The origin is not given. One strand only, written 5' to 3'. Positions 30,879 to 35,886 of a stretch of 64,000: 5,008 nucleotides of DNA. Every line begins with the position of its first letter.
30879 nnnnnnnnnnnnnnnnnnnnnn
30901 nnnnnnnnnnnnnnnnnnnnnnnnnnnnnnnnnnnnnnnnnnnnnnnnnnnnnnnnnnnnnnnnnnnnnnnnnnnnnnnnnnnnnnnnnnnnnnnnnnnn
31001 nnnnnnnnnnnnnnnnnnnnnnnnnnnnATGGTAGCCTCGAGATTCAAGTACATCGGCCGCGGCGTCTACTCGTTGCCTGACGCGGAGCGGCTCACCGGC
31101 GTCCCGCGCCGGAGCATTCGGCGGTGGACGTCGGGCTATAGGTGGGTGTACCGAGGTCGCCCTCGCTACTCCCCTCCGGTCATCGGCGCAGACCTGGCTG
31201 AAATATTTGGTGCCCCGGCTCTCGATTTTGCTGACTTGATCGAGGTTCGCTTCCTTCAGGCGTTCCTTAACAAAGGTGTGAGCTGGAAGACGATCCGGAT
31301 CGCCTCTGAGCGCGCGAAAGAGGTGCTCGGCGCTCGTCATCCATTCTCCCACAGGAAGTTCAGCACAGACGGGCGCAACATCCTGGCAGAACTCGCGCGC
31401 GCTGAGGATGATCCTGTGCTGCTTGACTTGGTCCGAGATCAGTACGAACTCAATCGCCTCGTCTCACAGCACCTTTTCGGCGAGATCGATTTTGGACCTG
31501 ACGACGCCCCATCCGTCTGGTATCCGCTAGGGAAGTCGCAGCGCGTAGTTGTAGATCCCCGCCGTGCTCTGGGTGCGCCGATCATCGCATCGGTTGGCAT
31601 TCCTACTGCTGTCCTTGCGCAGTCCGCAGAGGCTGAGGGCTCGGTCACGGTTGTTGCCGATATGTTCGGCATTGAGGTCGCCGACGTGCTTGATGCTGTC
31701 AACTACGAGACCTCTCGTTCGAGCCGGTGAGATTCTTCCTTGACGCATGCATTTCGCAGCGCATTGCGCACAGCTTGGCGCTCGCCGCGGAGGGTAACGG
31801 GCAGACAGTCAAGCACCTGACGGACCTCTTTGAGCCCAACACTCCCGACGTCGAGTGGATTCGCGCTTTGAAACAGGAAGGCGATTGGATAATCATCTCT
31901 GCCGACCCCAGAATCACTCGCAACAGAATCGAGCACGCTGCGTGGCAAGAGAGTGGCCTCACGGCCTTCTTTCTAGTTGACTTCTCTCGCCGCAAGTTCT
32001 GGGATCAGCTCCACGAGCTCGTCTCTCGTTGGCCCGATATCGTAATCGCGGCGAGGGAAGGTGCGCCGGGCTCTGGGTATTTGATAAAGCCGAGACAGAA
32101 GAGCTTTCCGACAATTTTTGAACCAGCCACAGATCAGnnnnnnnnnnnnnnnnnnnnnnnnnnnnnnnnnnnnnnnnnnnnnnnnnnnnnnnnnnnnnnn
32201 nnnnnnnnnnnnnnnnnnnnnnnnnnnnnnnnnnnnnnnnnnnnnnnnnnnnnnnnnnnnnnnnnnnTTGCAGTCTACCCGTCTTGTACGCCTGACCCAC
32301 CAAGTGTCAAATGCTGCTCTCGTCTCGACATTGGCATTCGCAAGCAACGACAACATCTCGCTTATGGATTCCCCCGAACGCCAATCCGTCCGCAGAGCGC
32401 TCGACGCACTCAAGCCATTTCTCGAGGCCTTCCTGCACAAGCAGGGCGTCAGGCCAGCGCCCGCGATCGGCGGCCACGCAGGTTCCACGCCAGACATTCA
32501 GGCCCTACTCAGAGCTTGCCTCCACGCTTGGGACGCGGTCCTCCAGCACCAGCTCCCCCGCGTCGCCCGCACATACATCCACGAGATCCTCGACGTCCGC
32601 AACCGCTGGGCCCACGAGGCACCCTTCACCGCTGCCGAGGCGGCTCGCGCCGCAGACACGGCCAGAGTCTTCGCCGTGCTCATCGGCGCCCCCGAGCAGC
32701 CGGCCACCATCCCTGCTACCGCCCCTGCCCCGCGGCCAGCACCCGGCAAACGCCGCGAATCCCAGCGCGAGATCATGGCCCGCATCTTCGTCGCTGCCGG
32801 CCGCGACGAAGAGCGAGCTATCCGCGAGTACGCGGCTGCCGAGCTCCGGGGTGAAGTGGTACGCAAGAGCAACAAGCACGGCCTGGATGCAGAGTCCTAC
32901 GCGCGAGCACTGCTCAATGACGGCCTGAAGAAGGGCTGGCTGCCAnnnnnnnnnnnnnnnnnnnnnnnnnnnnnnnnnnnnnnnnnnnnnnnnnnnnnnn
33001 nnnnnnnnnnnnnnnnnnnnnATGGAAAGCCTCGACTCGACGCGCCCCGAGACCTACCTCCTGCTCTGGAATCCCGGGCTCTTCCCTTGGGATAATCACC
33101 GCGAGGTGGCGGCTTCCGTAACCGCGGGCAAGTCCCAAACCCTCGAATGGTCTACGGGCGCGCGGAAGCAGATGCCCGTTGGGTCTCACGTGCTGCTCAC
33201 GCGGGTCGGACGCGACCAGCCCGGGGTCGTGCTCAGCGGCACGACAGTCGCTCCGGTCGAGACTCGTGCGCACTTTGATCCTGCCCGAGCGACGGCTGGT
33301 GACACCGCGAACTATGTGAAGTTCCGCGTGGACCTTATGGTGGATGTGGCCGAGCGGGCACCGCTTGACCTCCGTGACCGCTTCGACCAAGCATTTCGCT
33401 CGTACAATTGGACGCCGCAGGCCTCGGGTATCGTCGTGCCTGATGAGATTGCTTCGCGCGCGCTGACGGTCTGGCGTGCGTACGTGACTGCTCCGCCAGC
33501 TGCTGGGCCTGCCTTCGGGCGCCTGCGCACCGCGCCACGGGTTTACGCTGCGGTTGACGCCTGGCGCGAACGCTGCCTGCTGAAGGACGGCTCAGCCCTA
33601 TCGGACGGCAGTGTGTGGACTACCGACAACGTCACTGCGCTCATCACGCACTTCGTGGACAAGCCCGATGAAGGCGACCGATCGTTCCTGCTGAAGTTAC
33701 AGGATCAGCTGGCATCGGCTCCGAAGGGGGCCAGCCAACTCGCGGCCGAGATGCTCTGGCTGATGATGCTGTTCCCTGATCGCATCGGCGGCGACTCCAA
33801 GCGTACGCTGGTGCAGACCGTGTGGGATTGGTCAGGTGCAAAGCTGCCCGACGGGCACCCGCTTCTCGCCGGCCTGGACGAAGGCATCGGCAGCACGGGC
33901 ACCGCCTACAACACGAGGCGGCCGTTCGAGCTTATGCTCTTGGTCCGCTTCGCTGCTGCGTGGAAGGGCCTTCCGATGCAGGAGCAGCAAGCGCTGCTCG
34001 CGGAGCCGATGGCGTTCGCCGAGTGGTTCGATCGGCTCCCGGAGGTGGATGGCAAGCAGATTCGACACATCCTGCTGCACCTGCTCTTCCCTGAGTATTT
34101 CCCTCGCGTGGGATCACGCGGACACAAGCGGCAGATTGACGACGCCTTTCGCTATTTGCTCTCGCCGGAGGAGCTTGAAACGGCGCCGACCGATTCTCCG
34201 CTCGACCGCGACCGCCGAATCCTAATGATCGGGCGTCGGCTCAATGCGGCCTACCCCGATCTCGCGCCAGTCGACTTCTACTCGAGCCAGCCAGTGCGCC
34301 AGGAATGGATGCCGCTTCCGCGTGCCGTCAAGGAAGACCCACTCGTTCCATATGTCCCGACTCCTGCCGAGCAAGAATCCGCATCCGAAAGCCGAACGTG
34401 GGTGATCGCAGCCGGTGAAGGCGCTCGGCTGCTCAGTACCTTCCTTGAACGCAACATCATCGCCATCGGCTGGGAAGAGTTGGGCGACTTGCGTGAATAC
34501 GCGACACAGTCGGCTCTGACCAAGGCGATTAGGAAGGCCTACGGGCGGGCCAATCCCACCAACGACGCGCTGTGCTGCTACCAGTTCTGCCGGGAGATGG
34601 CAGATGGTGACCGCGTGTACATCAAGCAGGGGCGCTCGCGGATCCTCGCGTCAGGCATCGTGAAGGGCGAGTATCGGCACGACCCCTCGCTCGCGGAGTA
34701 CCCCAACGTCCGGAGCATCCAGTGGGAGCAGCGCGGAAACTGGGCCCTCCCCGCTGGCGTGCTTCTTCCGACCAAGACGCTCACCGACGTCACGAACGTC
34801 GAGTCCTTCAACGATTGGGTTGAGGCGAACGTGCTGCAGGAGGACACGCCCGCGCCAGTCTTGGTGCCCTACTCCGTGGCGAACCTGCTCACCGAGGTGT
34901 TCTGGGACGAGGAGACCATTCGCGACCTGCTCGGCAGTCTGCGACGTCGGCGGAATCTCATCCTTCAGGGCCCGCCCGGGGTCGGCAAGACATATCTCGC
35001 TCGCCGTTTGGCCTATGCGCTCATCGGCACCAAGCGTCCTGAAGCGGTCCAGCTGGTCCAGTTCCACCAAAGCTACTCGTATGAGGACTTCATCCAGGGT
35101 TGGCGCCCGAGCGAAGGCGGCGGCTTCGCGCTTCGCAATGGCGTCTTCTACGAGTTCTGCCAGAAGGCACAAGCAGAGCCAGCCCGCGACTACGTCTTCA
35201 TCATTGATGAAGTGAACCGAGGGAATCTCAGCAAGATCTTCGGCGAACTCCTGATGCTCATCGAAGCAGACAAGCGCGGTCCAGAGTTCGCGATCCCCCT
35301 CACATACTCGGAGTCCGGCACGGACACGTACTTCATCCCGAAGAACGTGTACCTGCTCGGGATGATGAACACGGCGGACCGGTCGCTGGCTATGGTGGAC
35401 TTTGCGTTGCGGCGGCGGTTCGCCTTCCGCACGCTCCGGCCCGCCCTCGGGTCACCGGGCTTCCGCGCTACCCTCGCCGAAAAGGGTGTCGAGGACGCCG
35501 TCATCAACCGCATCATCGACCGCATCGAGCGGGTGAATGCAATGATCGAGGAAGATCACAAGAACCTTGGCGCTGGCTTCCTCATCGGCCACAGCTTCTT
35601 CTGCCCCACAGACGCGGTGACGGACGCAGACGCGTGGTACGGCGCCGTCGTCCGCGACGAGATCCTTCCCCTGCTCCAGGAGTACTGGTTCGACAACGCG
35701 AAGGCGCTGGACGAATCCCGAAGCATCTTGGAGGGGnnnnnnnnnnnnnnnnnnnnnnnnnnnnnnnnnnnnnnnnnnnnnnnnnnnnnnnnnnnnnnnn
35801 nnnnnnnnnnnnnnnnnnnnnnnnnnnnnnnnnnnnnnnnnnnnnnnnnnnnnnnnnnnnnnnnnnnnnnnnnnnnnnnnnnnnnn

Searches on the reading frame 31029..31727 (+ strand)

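Call 8: search_protein_families(library=pfam, proteins=[window:31029-31727:+], max_evalue=0.01)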
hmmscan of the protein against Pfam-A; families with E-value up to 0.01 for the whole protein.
window:31029-31727:+ (233 aa): 3 families
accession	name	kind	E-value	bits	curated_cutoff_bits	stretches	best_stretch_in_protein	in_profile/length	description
PF21321.3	HTH_66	-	1.9e-05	25.4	24.3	1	13-92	2-82/83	Putative DNA-binding HTH domain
PF04255.20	DUF433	-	3.1e-05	24.2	23.6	1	173-226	1-55/56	Protein of unknown function (DUF433)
PF13411.12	MerR_1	-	0.0062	17.1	21.6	0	14-34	1-21/69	MerR HTH family regulatory protein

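Call 9: search_protein_families(library=padloc, proteins=[window:31029-31727:+], max_evalue=0.001)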
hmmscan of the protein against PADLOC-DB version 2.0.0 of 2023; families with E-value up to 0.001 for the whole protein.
window:31029-31727:+ (233 aa): 0 families

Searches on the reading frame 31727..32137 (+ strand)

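Call 8: search_protein_families(library=pfam, proteins=[window:31727-32137:+], max_evalue=0.01)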
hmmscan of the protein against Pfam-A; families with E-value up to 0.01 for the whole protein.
window:31727-32137:+ (137 aa): 1 family
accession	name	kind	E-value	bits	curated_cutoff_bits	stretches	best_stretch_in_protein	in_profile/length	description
PF18478.7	PIN_10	-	8.5e-25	87.1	26.2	1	1-83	1-82/84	PIN like domain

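Call 9: search_protein_families(library=padloc, proteins=[window:31727-32137:+], max_evalue=0.001)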
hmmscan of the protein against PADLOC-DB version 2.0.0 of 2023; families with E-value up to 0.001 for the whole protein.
window:31727-32137:+ (137 aa): 0 families

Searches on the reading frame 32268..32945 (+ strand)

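Call 8: search_protein_families(library=pfam, proteins=[window:32268-32945:+], max_evalue=0.01)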
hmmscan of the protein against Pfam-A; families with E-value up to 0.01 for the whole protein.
window:32268-32945:+ (226 aa): 1 family
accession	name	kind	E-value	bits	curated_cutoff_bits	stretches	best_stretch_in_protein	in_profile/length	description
PF18731.6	HEPN_Swt1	-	1.8e-15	57.7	27.5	1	72-139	47-114/115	Swt1-like HEPN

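Call 9: search_protein_families(library=padloc, proteins=[window:32268-32945:+], max_evalue=0.001)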
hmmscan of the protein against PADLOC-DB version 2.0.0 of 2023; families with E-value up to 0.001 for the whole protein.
window:32268-32945:+ (226 aa): 0 families

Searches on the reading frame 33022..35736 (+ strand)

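Call 8: search_protein_families(library=pfam, proteins=[window:33022-35736:+], max_evalue=0.01)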
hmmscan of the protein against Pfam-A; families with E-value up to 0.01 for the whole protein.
window:33022-35736:+ (905 aa): 11 families
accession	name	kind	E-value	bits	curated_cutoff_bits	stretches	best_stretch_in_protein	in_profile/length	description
PF07728.20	AAA_5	-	1.9e-24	86.7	22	1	645-800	1-139/139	AAA domain (dynein-related subfamily)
PF20720.3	nSTAND3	-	4.2e-06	27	27.2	1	630-681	4-51/155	Novel STAND NTPase 3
PF13191.12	AAA_16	-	3.9e-05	24.7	32.6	1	631-670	10-51/167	AAA ATPase domain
PF01695.23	IstB_IS21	-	8.9e-05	22.5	24.1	1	629-668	76-117/238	IstB-like ATP binding protein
PF13401.12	AAA_22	-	0.00023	21.9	27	1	642-747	4-108/130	AAA domain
PF00004.35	AAA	-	0.00028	21.8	21.2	1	646-800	1-123/131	ATPase family associated with various cellular activities (AAA)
PF05729.18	NACHT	-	0.00044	20.6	26.7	1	645-683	2-41/167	NACHT domain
PF01078.27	Mg_chelatase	-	0.00057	19.8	20.3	1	643-682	22-61/207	Magnesium chelatase, subunit ChlI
PF13173.12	AAA_14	-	0.0034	17.8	27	1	643-733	2-73/129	AAA domain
PF20030.5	bpMoxR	-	0.0054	16.3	27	0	619-669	6-57/205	MoxR domain in the MoxR-vWA-beta-propeller ternary systems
PF24883.2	NPHP3_N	-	0.0059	17.2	24.8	0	626-679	5-56/164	Nephrocystin 3, N-terminal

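Call 9: search_protein_families(library=padloc, proteins=[window:33022-35736:+], max_evalue=0.001)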
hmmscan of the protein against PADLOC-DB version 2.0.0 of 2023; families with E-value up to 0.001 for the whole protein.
window:33022-35736:+ (905 aa): 9 families
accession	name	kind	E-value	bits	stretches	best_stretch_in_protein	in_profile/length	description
PDLC04819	PDC-S02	-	7e-21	72.8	1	458-571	4-122/334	-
PDLC03547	REase_II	-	3.7e-12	43.6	1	624-806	245-444/585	Type II restriction enzyme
PDLC04815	PDC-S02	-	5.7e-12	43.6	1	459-570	3-118/346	-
PDLC03448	REase_II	-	6.4e-09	32.5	0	642-697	445-500/857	Type II restriction enzyme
PDLC04140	mad8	-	6.4e-07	27.2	1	639-685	23-69/314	mads_8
PDLC04806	PDC-S02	-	5.4e-06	23.9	1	459-570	4-122/324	-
PDLC04816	PDC-S02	-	8.7e-05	20.2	1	467-575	15-123/299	-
PDLC04232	IetA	-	0.00014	19.4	1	617-667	89-140/330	-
PDLC03920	MkoA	-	0.00039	16.8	1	640-666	628-654/1112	-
